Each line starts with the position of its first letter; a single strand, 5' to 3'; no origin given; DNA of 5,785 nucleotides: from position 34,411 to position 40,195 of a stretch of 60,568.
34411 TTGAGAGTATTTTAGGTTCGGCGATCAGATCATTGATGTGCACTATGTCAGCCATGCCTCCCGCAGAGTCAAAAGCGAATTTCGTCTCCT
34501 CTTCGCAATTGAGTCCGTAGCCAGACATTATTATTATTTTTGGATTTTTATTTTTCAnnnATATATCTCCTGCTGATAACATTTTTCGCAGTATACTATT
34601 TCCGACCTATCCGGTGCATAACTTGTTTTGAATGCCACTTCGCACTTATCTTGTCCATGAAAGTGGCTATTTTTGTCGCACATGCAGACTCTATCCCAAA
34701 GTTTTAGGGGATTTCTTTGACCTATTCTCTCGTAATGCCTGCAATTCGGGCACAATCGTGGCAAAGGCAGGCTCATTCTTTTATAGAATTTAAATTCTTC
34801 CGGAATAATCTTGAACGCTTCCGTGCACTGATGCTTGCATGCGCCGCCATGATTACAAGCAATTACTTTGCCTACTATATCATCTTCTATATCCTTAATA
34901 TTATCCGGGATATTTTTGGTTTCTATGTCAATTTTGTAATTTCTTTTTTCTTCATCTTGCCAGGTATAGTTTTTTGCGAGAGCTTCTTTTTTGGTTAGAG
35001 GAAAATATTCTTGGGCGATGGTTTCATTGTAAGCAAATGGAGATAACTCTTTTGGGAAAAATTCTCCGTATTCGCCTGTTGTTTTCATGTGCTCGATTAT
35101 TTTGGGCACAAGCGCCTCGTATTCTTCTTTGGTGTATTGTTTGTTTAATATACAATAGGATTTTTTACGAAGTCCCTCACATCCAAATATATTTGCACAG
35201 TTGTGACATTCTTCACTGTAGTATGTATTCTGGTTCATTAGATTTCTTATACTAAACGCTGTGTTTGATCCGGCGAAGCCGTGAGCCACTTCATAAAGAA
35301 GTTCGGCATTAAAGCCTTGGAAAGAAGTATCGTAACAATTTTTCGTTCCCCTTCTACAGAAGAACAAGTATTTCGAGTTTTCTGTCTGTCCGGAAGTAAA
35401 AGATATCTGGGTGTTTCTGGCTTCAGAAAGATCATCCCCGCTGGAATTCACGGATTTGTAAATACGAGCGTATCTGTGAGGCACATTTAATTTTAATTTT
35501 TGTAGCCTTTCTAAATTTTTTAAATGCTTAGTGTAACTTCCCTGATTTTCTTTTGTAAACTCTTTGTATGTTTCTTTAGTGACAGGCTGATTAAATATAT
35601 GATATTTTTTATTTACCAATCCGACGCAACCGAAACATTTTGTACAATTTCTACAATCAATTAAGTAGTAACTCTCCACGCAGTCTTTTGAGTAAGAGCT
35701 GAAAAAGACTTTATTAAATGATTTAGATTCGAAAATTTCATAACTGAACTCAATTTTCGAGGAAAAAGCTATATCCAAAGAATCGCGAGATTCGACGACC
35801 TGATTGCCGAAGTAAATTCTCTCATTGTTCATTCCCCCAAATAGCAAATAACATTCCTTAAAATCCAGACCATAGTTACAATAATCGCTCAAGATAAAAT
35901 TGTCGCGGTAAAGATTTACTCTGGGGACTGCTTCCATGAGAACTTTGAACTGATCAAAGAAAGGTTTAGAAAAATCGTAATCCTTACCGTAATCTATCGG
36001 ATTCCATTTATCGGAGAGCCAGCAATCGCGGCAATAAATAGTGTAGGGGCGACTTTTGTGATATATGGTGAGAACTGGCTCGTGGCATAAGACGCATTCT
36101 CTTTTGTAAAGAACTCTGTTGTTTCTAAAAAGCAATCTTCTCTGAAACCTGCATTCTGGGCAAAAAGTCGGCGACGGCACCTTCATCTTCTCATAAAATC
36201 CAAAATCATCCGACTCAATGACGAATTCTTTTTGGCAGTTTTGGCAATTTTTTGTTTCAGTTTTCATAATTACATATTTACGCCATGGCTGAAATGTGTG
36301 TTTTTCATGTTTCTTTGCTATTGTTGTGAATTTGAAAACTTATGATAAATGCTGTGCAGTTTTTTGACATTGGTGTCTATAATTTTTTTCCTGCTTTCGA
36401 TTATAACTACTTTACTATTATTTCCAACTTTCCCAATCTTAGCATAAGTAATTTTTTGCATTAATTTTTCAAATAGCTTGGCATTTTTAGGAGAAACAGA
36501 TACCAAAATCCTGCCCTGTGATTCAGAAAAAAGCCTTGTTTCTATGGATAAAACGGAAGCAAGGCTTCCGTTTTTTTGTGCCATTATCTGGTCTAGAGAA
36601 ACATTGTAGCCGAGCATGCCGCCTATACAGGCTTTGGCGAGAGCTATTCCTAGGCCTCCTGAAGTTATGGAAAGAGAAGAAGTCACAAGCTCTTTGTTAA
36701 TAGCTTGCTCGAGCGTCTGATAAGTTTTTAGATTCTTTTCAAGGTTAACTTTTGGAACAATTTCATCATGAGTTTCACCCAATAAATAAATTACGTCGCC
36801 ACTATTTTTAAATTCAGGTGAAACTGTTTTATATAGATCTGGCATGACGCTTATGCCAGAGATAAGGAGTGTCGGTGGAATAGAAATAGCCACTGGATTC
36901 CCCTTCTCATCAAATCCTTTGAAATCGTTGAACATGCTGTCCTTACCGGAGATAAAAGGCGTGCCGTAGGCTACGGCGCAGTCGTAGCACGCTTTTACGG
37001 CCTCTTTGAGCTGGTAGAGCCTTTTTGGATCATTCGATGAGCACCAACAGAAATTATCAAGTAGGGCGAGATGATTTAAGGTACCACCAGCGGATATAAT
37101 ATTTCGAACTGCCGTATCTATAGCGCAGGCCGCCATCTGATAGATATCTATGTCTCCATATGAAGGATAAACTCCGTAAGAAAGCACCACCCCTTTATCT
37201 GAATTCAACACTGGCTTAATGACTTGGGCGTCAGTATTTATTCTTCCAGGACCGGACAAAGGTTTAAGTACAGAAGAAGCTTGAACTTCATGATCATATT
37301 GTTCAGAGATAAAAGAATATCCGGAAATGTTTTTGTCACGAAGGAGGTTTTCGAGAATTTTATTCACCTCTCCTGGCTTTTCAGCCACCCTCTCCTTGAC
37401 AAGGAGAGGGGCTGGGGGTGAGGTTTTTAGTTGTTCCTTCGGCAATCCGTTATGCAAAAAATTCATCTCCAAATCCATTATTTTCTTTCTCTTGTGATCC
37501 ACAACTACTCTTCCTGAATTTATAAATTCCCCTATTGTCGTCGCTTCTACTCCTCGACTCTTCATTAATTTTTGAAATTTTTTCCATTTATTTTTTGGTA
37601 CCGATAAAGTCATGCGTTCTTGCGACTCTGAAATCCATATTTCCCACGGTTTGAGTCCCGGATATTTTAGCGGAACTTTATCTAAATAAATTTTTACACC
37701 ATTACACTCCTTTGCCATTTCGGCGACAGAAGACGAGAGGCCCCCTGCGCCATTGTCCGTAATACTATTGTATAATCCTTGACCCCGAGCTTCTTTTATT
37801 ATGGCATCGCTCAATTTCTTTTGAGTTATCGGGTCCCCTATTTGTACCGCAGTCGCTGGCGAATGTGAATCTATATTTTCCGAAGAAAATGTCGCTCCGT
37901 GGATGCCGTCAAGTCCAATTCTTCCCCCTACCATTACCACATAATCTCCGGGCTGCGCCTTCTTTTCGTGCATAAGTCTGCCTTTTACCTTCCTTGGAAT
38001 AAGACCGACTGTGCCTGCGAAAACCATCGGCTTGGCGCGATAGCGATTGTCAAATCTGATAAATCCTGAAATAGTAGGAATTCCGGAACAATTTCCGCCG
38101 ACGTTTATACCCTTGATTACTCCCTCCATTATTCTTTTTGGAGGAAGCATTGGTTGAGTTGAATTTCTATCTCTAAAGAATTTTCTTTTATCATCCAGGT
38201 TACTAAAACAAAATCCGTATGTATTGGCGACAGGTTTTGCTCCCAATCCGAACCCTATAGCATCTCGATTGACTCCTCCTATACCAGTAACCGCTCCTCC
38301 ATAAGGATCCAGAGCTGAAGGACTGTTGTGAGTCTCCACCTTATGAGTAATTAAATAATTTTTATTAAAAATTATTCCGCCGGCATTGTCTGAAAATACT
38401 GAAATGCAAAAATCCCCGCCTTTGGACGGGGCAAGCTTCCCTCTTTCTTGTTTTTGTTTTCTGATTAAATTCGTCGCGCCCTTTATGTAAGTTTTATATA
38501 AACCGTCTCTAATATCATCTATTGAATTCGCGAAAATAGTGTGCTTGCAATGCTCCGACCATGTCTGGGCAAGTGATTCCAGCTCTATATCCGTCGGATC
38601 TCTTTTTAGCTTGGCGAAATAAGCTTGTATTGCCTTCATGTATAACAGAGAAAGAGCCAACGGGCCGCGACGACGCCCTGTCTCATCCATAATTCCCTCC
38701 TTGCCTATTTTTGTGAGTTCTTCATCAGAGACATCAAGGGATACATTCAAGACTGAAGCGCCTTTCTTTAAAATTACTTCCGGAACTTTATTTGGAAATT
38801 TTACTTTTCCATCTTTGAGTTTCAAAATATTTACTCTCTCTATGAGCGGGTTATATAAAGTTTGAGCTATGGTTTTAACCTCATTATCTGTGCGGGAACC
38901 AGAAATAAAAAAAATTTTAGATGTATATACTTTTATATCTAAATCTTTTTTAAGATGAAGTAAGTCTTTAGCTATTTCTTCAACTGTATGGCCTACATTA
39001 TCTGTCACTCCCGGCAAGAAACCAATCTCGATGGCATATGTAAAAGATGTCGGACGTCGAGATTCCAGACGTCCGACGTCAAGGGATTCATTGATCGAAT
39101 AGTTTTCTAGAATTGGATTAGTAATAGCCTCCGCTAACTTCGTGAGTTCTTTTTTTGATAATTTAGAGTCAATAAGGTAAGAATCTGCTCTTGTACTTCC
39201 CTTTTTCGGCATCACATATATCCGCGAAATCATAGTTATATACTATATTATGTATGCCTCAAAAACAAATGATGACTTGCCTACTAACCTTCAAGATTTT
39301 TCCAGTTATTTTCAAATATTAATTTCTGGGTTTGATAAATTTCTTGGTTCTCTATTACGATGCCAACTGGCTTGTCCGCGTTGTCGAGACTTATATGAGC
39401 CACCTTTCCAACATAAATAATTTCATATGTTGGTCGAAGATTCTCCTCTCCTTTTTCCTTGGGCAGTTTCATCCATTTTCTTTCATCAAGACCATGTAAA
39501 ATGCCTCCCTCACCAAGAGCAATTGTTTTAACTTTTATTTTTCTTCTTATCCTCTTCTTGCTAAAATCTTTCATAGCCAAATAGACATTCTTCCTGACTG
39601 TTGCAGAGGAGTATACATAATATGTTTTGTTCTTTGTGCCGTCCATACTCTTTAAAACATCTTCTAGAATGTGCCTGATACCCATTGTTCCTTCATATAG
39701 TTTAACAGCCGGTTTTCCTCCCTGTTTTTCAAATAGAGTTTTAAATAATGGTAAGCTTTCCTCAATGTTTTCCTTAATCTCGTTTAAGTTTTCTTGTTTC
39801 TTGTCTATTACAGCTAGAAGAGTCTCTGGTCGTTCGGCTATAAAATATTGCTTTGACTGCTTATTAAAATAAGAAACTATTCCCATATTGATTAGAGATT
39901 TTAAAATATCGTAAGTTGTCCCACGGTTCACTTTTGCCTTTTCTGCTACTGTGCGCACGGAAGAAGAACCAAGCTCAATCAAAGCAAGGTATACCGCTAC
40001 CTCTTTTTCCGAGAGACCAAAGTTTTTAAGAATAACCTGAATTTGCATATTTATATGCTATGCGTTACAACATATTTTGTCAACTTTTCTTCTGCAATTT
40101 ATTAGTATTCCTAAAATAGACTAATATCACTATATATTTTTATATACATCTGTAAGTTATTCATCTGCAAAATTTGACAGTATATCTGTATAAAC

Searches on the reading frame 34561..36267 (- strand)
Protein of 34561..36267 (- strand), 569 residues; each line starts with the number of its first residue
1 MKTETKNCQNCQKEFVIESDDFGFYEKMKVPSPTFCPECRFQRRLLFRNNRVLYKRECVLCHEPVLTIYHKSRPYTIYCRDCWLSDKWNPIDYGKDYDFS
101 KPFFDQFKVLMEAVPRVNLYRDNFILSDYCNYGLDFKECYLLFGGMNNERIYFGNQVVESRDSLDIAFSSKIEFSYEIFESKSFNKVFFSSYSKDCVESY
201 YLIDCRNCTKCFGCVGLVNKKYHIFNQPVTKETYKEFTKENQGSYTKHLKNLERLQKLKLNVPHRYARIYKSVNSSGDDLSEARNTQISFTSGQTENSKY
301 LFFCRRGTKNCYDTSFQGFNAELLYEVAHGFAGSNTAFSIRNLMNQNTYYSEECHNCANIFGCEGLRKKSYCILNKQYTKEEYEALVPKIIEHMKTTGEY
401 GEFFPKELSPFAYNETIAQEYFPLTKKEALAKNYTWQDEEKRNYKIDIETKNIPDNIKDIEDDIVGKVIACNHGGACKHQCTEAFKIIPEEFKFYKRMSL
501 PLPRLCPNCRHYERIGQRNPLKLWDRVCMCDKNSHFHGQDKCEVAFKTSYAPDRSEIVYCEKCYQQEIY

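Call 3: search_protein_families(library=pfam, proteins=[window:34561-36267:-], max_evalue=1)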
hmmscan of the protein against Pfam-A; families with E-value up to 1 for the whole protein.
window:34561-36267:- (569 aa): 1 family
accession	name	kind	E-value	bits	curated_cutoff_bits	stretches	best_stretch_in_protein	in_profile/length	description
PF13451.12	zf_Tbcl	-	0.012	16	24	1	5-44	4-44/48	Probable treble clef domain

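Call 4: search_protein_families(library=ncbifam, proteins=[window:34561-36267:-], max_evalue=1)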
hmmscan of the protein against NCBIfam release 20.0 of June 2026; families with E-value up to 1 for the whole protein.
window:34561-36267:- (569 aa): 1 family
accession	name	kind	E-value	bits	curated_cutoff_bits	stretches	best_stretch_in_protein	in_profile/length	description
NF001839.0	PRK00564.1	equivalog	0.26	11.5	112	1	50-94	47-89/117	hydrogenase/urease nickel incorporation protein HypA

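Call 10: find_homologous_proteins(query=window:34561-36267:-, max_evalue=0.001)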
Query window:34561-36267:- (569 aa): 7975 proteins with E <= 0.001 among 8000 candidates; the best 120 are listed.
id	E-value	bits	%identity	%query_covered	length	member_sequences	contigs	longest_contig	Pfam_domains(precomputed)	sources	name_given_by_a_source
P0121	0.0e+0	1350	100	100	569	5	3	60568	-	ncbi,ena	-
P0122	0.0e+0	1045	75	100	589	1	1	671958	-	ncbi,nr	ncbi:MAG: hypothetical protein PHT16_02785 [Candidatus Pacebacteria bacterium]|nr:hypothetical prote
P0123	0.0e+0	1037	74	100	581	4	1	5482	-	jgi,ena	-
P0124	0.0e+0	1033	75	100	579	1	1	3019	-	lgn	-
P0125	0.0e+0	1024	75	100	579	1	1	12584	-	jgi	-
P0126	0.0e+0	1018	74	100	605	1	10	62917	-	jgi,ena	-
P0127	0.0e+0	1014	74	100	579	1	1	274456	-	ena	-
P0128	0.0e+0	1014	72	100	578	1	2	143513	-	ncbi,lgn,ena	-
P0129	0.0e+0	1013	74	100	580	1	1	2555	-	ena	-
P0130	6.3e-298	1008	73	100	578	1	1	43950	-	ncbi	ncbi:MAG: hypothetical protein V4699_01755 [Patescibacteria group bacterium]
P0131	3.1e-297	1005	72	100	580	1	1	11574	-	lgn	-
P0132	2.3e-296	1002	72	100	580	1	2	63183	-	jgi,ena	-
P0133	4.4e-296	1001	71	100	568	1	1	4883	-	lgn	-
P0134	5.2e-296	1001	74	100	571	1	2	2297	-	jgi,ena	-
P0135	1.9e-295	999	73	100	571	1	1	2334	-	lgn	-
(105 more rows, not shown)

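Call 21: find_encoding_contigs(protein=P0122, flank=8000, max_places=3)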
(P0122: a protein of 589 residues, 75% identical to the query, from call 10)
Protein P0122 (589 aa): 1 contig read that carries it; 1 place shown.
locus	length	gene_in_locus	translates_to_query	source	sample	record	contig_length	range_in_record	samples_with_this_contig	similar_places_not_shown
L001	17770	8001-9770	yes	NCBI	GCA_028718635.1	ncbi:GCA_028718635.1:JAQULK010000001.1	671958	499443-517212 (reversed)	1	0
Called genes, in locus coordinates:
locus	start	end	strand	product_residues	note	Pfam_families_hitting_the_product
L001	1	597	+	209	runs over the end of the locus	PF00551:Formyl_trans_N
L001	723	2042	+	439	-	PF02844:GARS_N, PF01071:GARS_A, PF02222:ATP-grasp (weak), PF02786:CPSase_L_D2 (weak), PF08443:RimK (faint), PF02843:GARS_C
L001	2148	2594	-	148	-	-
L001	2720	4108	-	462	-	PF00709:Adenylsucc_synt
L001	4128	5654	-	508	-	PF00478:IMPDH, PF00571:CBS, PF03060:NMO, PF01070:FMN_dh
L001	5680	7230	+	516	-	PF00117:GATase, PF07722:Peptidase_C26, PF02540:NAD_synthase (faint), PF00733:Asn_synthase (faint), PF00958:GMP_synt_C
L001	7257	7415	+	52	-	-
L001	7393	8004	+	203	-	PF02661:Fic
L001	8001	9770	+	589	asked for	-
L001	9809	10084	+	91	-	-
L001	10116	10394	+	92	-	-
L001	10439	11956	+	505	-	PF02142:MGS, PF01808:AICARFT_IMPCHas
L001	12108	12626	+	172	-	PF00731:AIRC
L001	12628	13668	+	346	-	PF00586:AIRS, PF02769:AIRS_C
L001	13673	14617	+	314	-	PF01259:SAICAR_synt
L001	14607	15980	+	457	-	PF00206:Lyase_1, PF08328:ASL_C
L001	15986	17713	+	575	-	-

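Call 33: search_protein_families(library=padloc, proteins=[window:34561-36267:-], max_evalue=1)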
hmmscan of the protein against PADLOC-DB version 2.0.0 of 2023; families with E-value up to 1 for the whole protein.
window:34561-36267:- (569 aa): 0 families

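Call 34: search_protein_families(library=phrogs, proteins=[window:34561-36267:-], max_evalue=1)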
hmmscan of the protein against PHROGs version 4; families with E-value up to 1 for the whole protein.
window:34561-36267:- (569 aa): 2 families
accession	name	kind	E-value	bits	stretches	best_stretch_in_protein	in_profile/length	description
phrog_9336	-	unknown function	0.0059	17.4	1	22-53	155-186/198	-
phrog_34803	-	unknown function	0.07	13.6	1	168-269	30-128/244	-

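Call 99: search_protein_families(library=pfam, proteins=[L001:9809-10081:+], max_evalue=0.0001)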
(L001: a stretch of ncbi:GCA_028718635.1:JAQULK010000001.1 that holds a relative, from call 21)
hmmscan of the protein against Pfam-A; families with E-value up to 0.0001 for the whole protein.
L001:9809-10081:+ (91 aa): 0 families

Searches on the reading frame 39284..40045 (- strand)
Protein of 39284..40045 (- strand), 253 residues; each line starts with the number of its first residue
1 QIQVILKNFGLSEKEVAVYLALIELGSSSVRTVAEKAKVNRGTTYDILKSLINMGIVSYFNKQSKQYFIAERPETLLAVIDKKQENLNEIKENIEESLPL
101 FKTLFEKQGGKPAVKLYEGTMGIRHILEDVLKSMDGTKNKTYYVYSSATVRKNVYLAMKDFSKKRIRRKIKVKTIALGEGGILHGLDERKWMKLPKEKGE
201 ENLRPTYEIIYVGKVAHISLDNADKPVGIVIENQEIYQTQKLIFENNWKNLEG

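Call 46: search_protein_families(library=pfam, proteins=[window:39284-40045:-], max_evalue=0.001)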
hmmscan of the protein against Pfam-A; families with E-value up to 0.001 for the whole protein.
window:39284-40045:- (253 aa): 2 families
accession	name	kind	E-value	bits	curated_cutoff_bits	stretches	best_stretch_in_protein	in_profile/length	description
PF01978.25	TrmB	-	4.9e-16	58.8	25.6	1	6-68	1-63/68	Sugar-specific transcriptional regulator TrmB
PF24033.1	DUF7342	-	9.2e-05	22.9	31.6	1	28-92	18-84/150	Family of unknown function (DUF7342)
